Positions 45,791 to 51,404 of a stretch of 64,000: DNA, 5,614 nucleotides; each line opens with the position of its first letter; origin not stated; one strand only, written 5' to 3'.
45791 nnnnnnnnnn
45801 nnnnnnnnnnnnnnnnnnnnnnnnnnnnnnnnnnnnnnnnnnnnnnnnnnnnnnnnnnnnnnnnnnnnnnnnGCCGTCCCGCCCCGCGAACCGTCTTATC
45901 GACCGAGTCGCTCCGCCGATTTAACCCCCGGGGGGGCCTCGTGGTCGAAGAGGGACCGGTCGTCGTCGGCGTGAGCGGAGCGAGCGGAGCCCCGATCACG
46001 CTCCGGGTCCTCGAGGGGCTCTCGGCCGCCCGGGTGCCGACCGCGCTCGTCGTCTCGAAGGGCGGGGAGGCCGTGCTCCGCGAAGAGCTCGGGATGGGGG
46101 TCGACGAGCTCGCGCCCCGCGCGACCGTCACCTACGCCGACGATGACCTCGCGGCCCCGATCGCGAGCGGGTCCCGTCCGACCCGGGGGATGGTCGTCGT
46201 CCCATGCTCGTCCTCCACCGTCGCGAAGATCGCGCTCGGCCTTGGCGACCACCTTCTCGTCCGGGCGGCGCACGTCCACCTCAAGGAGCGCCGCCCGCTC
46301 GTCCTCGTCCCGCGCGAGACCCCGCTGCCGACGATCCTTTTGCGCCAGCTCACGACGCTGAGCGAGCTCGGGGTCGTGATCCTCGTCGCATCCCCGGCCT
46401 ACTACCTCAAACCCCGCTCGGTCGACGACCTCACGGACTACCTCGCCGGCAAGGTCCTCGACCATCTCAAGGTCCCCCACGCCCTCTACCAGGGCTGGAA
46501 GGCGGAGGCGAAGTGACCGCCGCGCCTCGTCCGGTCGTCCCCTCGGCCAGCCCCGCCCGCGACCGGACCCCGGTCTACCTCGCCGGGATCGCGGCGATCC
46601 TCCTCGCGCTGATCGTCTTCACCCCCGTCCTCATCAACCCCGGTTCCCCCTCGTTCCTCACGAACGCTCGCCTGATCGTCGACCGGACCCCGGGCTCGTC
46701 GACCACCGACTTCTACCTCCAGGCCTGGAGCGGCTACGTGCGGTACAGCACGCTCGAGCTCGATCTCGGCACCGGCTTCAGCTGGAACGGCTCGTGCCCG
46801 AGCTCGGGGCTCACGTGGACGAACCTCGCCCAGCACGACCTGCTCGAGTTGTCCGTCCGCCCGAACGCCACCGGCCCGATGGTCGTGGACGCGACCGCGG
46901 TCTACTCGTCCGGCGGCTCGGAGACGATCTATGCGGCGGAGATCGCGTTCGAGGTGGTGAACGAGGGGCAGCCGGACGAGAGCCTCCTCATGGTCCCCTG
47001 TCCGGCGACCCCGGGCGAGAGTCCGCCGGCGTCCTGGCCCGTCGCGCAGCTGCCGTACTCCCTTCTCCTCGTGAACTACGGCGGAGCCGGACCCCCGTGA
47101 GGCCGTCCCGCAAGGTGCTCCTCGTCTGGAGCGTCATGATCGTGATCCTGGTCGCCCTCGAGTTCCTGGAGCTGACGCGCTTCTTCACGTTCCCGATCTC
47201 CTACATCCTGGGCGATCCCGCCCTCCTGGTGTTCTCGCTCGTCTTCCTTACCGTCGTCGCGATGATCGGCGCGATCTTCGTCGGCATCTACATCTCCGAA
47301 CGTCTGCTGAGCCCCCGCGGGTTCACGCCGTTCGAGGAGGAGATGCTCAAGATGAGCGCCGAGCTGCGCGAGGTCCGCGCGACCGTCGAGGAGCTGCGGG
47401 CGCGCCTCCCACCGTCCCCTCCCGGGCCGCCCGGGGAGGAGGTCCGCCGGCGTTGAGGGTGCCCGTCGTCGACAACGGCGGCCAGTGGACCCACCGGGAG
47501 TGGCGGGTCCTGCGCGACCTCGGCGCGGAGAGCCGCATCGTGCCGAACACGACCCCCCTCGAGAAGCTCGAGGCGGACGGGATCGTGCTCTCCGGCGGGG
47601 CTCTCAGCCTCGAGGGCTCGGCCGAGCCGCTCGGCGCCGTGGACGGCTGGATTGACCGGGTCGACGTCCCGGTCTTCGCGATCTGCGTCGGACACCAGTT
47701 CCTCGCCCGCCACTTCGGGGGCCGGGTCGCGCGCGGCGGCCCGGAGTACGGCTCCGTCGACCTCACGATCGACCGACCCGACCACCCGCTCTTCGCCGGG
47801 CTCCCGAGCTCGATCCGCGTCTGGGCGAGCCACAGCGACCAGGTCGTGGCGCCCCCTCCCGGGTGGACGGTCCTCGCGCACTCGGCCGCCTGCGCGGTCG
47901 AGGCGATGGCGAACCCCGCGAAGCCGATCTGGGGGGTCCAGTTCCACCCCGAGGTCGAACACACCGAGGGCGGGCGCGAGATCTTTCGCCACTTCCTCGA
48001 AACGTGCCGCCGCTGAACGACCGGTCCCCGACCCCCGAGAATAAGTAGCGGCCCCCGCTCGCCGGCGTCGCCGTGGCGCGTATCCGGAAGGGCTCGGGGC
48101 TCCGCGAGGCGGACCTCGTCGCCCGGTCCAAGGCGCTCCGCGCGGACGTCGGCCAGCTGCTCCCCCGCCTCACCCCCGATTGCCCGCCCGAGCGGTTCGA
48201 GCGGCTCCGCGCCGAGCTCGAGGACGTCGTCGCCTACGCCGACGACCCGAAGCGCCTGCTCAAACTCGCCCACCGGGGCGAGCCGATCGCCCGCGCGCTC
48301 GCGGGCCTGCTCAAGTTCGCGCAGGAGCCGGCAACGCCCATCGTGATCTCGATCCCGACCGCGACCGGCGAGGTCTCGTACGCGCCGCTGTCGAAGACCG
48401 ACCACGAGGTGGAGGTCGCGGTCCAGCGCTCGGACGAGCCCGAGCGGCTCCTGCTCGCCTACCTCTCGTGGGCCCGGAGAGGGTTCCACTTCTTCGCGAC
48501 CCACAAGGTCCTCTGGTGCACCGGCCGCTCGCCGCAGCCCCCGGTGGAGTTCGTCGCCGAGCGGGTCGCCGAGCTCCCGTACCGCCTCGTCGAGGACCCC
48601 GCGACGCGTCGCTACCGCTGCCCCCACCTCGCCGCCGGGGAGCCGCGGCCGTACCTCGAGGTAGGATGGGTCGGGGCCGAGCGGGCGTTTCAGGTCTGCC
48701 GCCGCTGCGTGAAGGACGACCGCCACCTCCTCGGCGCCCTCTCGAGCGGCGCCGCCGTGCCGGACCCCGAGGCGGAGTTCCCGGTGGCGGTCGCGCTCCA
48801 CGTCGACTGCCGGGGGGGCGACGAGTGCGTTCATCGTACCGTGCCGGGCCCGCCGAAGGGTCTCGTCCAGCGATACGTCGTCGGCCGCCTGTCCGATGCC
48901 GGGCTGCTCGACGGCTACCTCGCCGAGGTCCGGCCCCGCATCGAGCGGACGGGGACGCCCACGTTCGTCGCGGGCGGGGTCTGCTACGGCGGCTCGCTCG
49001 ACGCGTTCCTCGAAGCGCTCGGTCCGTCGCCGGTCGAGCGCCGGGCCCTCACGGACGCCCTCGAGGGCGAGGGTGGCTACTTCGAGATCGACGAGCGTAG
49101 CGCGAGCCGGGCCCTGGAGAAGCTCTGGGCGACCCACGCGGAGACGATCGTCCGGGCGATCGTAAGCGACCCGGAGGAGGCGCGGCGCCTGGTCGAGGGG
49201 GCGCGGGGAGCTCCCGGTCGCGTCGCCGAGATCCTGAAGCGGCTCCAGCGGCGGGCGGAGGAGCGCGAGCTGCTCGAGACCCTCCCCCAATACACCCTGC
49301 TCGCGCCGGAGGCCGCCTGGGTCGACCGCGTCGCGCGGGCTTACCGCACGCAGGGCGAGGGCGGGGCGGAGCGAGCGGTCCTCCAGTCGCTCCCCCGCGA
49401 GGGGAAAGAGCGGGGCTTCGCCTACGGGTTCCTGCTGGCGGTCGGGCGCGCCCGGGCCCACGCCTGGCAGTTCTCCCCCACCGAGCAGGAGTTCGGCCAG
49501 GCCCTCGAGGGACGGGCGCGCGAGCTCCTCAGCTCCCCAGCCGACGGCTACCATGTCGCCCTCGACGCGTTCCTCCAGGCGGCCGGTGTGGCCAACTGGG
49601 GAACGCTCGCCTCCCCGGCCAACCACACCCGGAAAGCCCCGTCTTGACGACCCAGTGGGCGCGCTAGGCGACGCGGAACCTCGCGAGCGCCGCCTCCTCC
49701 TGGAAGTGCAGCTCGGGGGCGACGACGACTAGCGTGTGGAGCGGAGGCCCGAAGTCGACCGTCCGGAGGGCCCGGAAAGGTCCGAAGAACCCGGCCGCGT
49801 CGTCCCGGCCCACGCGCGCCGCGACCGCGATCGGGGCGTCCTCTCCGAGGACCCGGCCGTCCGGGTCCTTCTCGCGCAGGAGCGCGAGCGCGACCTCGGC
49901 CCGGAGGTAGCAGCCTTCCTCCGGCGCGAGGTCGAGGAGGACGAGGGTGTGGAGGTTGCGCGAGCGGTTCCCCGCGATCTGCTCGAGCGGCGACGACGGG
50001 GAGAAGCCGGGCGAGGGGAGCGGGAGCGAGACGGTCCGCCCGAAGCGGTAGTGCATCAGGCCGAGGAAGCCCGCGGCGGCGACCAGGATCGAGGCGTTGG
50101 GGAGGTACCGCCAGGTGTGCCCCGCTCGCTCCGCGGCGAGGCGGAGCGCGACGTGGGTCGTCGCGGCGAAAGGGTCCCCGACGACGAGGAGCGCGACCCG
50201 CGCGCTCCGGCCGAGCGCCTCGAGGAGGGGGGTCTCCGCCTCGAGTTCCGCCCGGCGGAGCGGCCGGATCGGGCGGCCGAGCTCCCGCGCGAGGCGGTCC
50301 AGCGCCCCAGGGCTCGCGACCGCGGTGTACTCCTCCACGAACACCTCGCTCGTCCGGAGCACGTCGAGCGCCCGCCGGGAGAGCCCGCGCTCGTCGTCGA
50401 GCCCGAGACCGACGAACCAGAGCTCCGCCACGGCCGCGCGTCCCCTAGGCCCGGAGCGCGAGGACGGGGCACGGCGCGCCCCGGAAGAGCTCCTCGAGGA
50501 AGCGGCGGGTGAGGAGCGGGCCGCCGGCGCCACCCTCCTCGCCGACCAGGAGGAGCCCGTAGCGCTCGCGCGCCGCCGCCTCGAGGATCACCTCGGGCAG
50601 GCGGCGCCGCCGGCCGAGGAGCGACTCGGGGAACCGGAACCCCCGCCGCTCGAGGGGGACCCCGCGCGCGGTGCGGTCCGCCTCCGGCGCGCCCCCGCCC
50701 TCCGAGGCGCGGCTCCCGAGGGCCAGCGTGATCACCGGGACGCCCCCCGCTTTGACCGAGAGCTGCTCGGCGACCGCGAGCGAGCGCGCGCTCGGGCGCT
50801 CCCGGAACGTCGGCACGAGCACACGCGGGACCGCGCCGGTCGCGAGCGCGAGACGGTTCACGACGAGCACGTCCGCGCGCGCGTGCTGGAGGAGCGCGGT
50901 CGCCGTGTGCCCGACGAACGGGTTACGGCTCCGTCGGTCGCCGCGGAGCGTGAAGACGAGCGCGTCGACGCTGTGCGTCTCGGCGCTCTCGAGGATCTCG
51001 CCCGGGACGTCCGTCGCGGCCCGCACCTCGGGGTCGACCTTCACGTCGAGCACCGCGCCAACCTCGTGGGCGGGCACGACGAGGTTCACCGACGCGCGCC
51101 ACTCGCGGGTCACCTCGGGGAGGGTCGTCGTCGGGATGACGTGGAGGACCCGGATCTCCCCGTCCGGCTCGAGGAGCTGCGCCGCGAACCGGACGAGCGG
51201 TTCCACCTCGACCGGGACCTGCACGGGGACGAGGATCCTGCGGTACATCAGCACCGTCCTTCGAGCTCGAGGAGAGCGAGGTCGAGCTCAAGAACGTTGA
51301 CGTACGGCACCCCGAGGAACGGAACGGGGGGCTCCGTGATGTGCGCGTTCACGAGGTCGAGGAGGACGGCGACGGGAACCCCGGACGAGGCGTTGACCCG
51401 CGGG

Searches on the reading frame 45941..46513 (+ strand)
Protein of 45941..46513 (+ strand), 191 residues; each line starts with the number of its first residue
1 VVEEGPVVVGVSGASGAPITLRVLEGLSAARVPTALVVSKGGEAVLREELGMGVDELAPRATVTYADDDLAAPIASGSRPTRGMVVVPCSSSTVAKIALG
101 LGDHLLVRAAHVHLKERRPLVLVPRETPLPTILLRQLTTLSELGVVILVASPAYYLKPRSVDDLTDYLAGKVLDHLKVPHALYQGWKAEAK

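Call 78: search_protein_families(library=pfam, proteins=[window:45941-46513:+], max_evalue=0.00001)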
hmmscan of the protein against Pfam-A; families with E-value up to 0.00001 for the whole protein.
window:45941-46513:+ (191 aa): 1 family
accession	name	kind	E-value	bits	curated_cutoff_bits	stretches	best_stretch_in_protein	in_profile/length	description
PF02441.25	Flavoprotein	-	1.8e-37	128.9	22.7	1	7-176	3-162/162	Flavoprotein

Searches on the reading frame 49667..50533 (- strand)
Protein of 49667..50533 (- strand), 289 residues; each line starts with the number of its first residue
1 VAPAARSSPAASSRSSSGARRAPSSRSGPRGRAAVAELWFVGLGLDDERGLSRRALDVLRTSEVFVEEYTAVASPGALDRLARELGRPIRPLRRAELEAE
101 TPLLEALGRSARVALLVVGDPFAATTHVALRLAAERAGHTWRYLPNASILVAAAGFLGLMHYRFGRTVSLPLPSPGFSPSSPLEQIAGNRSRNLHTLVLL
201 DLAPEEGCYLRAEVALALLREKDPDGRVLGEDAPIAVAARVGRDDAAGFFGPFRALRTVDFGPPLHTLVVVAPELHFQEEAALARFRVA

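Call 78: search_protein_families(library=pfam, proteins=[window:49667-50533:-], max_evalue=0.00001)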
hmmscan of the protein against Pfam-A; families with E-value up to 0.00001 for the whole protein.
window:49667-50533:- (289 aa): 1 family
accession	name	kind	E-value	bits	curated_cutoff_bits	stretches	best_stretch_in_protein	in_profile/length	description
PF00590.25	TP_methylase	-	1.9e-19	70.9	27.8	1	38-247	2-202/212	Tetrapyrrole (Corrin/Porphyrin) Methylases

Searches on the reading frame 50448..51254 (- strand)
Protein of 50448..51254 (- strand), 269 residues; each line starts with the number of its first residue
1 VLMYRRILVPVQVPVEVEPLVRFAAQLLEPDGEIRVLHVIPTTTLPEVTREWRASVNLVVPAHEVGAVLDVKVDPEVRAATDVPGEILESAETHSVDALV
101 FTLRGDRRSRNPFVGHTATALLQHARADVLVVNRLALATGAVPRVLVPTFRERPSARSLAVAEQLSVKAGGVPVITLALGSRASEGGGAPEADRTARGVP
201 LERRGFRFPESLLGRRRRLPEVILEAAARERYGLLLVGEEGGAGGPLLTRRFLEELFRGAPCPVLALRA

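Call 78: search_protein_families(library=pfam, proteins=[window:50448-51254:-], max_evalue=0.00001)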
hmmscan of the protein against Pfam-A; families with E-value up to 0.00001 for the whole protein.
window:50448-51254:- (269 aa): 1 family
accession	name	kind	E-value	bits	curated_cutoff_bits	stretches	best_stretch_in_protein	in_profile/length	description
PF00582.32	Usp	-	9.7e-18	65.5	24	1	3-132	1-140/141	Universal stress protein family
